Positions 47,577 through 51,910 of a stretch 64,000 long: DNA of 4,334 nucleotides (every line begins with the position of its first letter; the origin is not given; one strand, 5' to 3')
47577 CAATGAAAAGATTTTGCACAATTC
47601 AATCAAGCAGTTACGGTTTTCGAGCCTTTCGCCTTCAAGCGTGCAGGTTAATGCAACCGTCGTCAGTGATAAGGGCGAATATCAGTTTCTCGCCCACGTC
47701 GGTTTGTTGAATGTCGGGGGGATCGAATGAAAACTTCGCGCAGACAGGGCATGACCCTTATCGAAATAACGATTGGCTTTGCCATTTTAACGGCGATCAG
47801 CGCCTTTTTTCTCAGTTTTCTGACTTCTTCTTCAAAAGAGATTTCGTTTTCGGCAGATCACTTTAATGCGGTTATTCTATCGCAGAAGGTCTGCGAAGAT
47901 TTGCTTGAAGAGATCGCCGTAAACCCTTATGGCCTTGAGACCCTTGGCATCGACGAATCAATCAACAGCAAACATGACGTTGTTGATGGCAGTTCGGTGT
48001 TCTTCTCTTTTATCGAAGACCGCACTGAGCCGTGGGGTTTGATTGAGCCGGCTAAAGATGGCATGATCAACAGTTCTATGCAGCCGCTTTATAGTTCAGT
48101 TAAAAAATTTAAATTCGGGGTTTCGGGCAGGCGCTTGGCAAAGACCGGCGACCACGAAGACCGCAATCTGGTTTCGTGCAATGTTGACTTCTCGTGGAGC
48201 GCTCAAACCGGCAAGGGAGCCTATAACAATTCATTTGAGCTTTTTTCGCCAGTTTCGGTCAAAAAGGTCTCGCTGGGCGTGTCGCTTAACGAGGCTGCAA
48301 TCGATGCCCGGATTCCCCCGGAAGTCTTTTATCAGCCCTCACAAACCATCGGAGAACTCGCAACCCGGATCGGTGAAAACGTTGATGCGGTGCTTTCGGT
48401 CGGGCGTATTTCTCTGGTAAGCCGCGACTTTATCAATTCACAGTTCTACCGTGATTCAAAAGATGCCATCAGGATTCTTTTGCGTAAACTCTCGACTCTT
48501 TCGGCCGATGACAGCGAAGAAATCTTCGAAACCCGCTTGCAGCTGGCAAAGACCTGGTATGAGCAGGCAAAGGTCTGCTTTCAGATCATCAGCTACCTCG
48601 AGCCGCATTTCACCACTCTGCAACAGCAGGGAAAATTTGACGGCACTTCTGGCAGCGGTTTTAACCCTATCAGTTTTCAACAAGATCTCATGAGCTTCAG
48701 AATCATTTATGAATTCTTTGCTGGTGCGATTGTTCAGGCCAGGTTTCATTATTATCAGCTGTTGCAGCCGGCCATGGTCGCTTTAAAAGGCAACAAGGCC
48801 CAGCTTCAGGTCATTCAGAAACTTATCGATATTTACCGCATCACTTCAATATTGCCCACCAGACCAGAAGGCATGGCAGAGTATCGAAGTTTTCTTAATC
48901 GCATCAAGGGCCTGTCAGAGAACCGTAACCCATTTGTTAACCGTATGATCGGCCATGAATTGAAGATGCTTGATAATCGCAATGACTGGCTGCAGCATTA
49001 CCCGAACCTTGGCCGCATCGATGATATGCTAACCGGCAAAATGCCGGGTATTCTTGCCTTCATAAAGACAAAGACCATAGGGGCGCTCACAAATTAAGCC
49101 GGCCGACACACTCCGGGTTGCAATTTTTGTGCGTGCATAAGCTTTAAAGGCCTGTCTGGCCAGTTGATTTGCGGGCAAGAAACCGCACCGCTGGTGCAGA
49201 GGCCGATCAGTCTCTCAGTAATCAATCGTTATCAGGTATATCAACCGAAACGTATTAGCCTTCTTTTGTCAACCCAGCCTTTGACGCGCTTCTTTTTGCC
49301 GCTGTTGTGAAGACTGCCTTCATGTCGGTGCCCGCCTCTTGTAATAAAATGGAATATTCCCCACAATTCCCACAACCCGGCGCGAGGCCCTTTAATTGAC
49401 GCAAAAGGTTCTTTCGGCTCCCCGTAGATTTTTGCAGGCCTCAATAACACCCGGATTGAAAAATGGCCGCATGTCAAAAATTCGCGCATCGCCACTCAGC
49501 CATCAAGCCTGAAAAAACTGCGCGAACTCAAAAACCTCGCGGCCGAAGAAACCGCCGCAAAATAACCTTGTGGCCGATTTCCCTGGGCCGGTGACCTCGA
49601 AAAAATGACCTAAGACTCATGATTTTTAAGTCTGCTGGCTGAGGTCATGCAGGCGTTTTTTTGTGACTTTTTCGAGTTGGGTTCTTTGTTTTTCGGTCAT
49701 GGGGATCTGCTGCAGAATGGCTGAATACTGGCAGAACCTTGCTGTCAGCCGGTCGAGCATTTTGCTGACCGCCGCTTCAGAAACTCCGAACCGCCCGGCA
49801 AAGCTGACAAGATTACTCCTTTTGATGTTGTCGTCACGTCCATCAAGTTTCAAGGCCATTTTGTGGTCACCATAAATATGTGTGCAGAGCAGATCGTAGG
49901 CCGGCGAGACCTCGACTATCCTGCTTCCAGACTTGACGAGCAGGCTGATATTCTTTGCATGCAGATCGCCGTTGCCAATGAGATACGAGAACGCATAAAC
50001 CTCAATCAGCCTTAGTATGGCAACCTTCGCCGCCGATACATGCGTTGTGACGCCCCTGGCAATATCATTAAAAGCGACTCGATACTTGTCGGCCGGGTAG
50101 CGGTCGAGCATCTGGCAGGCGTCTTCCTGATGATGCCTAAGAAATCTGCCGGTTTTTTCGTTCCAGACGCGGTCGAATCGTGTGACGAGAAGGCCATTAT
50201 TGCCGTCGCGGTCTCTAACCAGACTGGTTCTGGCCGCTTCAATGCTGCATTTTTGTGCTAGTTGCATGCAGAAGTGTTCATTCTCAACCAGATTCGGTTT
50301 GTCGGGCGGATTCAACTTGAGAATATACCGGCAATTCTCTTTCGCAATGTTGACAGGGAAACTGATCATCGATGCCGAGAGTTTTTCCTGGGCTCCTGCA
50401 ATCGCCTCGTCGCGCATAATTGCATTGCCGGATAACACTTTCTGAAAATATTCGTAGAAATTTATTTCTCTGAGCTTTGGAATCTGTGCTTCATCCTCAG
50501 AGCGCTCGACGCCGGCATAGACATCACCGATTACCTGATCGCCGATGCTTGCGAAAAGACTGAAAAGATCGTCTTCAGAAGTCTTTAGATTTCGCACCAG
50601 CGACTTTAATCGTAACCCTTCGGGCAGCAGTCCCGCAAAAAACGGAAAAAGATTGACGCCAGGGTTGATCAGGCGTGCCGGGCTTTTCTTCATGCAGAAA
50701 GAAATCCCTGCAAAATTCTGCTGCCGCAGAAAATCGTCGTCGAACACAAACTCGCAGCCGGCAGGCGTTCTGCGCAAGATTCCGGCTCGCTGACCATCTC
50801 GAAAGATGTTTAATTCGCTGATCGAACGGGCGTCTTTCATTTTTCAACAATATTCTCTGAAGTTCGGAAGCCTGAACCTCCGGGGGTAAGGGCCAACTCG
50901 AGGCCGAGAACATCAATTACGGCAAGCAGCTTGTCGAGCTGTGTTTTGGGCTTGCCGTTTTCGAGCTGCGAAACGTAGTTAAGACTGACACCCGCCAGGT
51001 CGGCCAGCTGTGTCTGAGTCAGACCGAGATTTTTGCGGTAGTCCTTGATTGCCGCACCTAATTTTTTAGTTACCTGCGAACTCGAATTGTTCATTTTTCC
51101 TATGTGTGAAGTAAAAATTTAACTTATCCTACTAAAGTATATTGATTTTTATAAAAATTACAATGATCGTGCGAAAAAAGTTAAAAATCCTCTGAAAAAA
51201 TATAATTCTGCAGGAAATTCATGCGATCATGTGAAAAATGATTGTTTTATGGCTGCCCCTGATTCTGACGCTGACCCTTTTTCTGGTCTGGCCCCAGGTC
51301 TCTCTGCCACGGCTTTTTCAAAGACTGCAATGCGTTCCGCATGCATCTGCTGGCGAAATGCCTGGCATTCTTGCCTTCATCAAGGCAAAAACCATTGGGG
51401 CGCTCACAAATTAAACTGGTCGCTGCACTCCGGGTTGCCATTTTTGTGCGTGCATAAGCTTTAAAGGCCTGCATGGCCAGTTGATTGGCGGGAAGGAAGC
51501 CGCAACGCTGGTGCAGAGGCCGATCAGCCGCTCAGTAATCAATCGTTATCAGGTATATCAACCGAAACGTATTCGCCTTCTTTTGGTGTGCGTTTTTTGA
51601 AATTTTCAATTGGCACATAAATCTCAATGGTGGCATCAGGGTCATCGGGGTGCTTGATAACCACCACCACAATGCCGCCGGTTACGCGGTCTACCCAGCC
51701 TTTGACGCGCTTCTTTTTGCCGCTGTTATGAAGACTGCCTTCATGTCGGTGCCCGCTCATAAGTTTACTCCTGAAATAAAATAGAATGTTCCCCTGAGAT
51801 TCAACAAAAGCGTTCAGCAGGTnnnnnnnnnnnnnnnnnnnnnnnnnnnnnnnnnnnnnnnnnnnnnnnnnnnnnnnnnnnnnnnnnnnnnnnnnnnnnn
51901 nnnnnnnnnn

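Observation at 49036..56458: Ancient tandem duplication of a gene module whose variable slot carries hipBA in one copy and a secreted C39-like peptidase in the other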

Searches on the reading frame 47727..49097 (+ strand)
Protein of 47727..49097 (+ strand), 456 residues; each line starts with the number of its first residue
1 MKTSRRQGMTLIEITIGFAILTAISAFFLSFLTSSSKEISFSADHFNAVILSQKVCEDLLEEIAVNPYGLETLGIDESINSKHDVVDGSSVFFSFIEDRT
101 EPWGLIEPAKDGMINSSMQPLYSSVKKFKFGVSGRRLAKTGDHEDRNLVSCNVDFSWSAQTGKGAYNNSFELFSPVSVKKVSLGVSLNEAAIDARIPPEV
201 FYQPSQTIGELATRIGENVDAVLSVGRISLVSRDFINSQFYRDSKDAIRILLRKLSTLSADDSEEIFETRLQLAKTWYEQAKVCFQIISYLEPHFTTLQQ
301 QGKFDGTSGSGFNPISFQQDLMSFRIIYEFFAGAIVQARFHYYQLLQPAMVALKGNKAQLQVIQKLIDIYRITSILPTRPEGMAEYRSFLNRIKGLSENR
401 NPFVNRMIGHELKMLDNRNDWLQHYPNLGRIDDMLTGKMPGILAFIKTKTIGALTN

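Call 5: search_protein_families(library=pfam, proteins=[window:47727-49097:+], max_evalue=0.01)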
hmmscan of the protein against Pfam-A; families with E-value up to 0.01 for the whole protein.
window:47727-49097:+ (456 aa): 1 family
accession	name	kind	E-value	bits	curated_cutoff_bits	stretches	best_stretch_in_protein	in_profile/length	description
PF07963.17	N_methyl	-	0.0047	16.9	21.2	1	4-27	2-25/27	Prokaryotic N-terminal methylation motif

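Call 12: find_encoding_contigs(protein=window:47727-49097:+, flank=10000, max_places=10)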
Protein window:47727-49097:+ (456 aa): 1 contig read that carries it; 1 place shown.
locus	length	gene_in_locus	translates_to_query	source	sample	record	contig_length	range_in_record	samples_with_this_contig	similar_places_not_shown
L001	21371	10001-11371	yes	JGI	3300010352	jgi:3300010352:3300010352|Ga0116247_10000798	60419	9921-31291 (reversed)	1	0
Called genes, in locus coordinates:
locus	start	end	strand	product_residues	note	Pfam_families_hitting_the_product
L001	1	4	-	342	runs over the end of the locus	-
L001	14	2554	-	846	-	PF08487:VIT, PF00092:VWA, PF13519:VWA_2, PF13768:VWA_3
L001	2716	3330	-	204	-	PF00929:RNase_T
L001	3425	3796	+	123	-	-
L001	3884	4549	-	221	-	PF10469:AKAP7_NLS, PF13563:2_5_RNA_ligase2, PF02834:LigT_PEase (faint)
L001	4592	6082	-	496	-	PF00291:PALP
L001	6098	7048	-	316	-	PF00696:AA_kinase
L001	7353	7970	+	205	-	PF04773:FecR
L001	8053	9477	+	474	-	-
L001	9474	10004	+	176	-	-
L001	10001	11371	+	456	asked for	-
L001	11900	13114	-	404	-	PF13657:Couple_hipA, PF07804:HipA_C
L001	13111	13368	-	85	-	PF13744:HTH_37 (weak), PF13560:HTH_31, PF12844:HTH_19 (weak), PF01381:HTH_3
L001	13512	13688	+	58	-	-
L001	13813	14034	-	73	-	-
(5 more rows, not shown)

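Call 16: search_protein_families(library=ncbifam, proteins=[window:47727-49097:+], max_evalue=0.01)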
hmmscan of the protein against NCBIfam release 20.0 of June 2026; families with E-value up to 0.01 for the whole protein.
window:47727-49097:+ (456 aa): 1 family
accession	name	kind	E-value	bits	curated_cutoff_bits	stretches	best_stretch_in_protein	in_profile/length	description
NF047828.1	T3SSXpsI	equivalog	0.0012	18.8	150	1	7-57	2-52/132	type II secretion system protein XpsI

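Call 35: find_related_loci(query=window:47727-49097:+, collection=metagenome_contigs, flank=10000)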
Query window:47727-49097:+ (456 aa) in metagenome_contigs; peptide patterns used: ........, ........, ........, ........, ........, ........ (x = any residue, [..] = any of these).
141 stretches matched a pattern; 7 encode a relative of the query (tblastn E <= 1e-3); 7 distinct loci.
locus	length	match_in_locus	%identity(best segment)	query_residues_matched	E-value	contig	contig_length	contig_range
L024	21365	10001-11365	80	2-456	0e+0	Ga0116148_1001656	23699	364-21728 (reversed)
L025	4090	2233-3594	78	2-456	0e+0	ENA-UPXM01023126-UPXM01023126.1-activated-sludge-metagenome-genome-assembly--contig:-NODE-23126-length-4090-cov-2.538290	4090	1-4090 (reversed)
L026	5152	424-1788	78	2-456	0e+0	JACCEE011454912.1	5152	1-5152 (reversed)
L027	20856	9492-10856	80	2-456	0e+0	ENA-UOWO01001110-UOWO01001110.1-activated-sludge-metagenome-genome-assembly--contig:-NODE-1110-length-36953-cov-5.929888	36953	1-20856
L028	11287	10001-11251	79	2-418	0e+0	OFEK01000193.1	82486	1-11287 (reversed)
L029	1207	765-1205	83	2-148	8e-87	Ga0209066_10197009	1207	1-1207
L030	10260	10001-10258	81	2-87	5e-41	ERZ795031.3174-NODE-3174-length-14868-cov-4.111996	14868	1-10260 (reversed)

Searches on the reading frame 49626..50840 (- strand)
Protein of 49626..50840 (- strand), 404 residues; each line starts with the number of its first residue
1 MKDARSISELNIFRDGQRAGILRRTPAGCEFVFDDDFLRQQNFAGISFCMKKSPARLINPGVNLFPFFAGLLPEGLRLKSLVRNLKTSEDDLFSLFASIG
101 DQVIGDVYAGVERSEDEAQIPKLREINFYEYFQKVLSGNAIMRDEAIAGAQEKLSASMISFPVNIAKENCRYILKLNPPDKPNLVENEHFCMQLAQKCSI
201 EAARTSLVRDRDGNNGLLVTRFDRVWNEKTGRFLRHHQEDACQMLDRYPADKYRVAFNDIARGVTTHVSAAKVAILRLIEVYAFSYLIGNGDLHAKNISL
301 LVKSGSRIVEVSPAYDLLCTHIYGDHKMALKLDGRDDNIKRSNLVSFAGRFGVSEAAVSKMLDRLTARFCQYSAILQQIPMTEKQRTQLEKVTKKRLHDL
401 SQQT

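Call 5: search_protein_families(library=pfam, proteins=[window:49626-50840:-], max_evalue=0.01)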
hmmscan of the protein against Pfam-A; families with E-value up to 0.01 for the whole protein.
window:49626-50840:- (404 aa): 2 families
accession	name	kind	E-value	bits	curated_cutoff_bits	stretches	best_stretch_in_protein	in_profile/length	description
PF07804.18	HipA_C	-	2e-47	162.1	30.5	1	147-368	3-208/213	HipA-like C-terminal domain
PF13657.11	Couple_hipA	-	1.5e-15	58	22.5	1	10-107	1-96/99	HipA N-terminal domain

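Call 15: search_protein_families(library=padloc, proteins=[window:49626-50840:-], max_evalue=0.01)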
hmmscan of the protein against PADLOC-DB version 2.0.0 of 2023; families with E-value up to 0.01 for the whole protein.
window:49626-50840:- (404 aa): 3 families
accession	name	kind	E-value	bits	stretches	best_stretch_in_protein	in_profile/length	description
PDLC04339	PDC-M03A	-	5e-05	20.8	1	276-322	135-182/293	-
PDLC04340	PDC-M03A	-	0.00023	18.7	1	188-317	50-167/280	-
PDLC04342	PDC-M03A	-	0.0035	14.9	1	188-316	57-189/299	-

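Call 16: search_protein_families(library=ncbifam, proteins=[window:49626-50840:-], max_evalue=0.01)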
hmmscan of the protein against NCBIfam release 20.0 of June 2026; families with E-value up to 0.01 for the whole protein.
window:49626-50840:- (404 aa): 2 families
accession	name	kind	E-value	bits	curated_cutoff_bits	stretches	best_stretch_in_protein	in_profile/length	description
TIGR03071.1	couple_hipA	domain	5.8e-15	55.3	27.8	1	10-107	2-98/101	HipA N-terminal domain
NF007297.0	PRK09775.1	equivalog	7.2e-11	41.5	401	1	184-319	245-371/446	type II toxin-antitoxin system HipA family toxin YjjJ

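Call 38: find_homologous_proteins(query=window:49626-50840:-, max_evalue=1e-60)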
Query window:49626-50840:- (404 aa): 1438 proteins with E <= 1e-60 among 8000 candidates; the best 120 are listed.
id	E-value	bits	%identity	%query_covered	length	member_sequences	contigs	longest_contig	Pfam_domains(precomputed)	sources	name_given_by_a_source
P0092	3.3e-243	825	90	100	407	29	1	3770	PF07804.19,PF13657.12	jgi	-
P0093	6.0e-223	758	84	99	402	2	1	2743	PF07804.19,PF13657.12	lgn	-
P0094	8.0e-173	593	66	99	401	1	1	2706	PF07804.19,PF13657.12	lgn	-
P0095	2.0e-172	592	63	99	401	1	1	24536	PF07804.19,PF13657.12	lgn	-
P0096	6.0e-171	587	64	99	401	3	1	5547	PF07804.19,PF13657.12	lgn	-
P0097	3.0e-170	585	62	100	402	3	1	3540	PF07804.19,PF13657.12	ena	-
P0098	1.3e-169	583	62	100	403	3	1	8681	PF07804.19,PF13657.12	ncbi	ncbi:MAG: HipA domain-containing protein [Candidatus Riflebacteria bacterium]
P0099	1.1e-168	580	63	99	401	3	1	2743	PF07804.19,PF13657.12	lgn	-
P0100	4.1e-167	574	63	99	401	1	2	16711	PF07804.19,PF13657.12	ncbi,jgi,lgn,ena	-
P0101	3.7e-166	571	63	99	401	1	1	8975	PF07804.19,PF13657.12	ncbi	-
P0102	4.4e-165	568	63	99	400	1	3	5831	PF07804.19,PF13657.12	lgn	-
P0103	2.8e-164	565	62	99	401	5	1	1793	PF07804.19,PF13657.12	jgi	jgi:serine/threonine-protein kinase HipA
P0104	3.7e-146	505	57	99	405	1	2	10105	PF07804.19,PF13657.12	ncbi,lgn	-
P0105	8.3e-145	501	58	99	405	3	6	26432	PF07804.19,PF13657.12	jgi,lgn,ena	-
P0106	6.1e-144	498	57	99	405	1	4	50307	PF07804.19,PF13657.12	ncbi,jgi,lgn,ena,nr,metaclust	ncbi:MAG: hypothetical protein A2W80_11080 [Candidatus Riflebacteria bacterium GWC2_50_8]|nr:MAG: hy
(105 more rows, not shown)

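Call 41: find_encoding_contigs(protein=P0092, flank=10000, max_places=6)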
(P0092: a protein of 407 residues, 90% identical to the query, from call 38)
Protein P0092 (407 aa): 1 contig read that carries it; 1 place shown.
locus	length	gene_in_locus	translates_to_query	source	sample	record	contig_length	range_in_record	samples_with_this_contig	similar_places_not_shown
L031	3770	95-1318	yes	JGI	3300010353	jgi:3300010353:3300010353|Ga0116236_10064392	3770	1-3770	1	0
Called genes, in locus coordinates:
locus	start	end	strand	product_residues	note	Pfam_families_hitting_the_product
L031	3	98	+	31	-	?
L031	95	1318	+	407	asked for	PF13657:Couple_hipA, PF07804:HipA_C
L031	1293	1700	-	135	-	PF01850:PIN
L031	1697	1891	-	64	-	PF09957:VapB_antitoxin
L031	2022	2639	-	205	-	-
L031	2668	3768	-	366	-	?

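Call 42: find_encoding_contigs(protein=P0093, flank=10000, max_places=6)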
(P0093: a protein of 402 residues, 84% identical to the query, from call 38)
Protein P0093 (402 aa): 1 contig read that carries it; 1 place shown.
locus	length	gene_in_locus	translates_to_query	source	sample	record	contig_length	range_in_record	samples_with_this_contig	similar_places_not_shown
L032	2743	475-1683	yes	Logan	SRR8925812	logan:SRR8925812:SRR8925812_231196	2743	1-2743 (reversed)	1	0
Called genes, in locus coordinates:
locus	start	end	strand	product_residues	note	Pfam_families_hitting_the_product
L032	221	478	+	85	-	PF13744:HTH_37, PF15731:MqsA_antitoxin (weak), PF13560:HTH_31, PF12844:HTH_19 (weak), PF01381:HTH_3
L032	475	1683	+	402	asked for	PF13657:Couple_hipA, PF07804:HipA_C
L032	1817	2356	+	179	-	-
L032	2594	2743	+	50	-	?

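Call 56: search_protein_families(library=pfam, proteins=[L032:1817-2356:+, L031:1293-1700:-, L031:1697-1891:-], max_evalue=0.01)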
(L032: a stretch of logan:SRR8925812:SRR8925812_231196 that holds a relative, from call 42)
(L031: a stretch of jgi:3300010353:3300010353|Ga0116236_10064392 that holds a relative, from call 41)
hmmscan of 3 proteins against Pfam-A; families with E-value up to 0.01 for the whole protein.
L032:1817-2356:+ (179 aa): 0 families

L031:1293-1700:- (135 aa): 1 family
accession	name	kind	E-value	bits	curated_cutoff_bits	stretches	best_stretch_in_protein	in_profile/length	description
PF01850.27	PIN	-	3.2e-13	50.8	23.6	1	2-120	1-117/120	PIN domain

L031:1697-1891:- (64 aa): 1 family
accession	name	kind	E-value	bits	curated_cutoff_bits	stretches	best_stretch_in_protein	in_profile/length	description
PF09957.15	VapB_antitoxin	-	4.5e-15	55.7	23.4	1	1-43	1-43/47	Bacterial antitoxin of type II TA system, VapB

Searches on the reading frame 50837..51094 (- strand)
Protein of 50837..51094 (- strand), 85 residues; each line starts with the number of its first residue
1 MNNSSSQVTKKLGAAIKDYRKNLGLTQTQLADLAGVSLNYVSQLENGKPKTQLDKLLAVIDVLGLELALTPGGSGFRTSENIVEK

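Call 5: search_protein_families(library=pfam, proteins=[window:50837-51094:-], max_evalue=0.01)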
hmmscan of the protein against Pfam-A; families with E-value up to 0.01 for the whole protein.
window:50837-51094:- (85 aa): 7 families
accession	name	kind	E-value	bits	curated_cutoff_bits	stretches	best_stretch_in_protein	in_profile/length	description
PF01381.28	HTH_3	-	7.1e-15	55.2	23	1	16-68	1-53/55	Helix-turn-helix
PF13560.12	HTH_31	-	8.1e-12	45.7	27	1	12-69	2-60/64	Helix-turn-helix domain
PF13744.12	HTH_37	-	5.9e-07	29.6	27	1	6-68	13-76/80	Helix-turn-helix domain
PF12844.13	HTH_19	-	6.6e-07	29.6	30.2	1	13-49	1-37/64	Helix-turn-helix domain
PF15731.11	MqsA_antitoxin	-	3.6e-05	24.3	30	1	13-61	71-121/131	Antitoxin component of bacterial toxin-antitoxin system, MqsA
PF13443.12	HTH_26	-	0.0021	18.7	22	1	22-66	8-53/63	Cro/C1-type HTH DNA-binding domain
PF13413.12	HTH_25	-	0.0077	16.5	24.6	1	18-50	4-36/62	Helix-turn-helix domain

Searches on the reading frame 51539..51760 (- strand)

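Call 5: search_protein_families(library=pfam, proteins=[window:51539-51760:-], max_evalue=0.01)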
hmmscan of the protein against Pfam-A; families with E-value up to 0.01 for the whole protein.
window:51539-51760:- (73 aa): 1 family
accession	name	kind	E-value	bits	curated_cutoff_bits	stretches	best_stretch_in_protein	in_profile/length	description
PF23284.2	KOW2_Spt5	-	0.0024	18.1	28.9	1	16-47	12-42/50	Transcription elongation factor SPT5, second KOW domain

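Call 15: search_protein_families(library=padloc, proteins=[window:51539-51760:-], max_evalue=0.01)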
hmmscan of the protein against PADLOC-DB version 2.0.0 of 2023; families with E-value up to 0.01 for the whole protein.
window:51539-51760:- (73 aa): 0 families

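Call 16: search_protein_families(library=ncbifam, proteins=[window:51539-51760:-], max_evalue=0.01)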
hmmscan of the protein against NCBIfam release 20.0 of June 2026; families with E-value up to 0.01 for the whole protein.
window:51539-51760:- (73 aa): 0 families
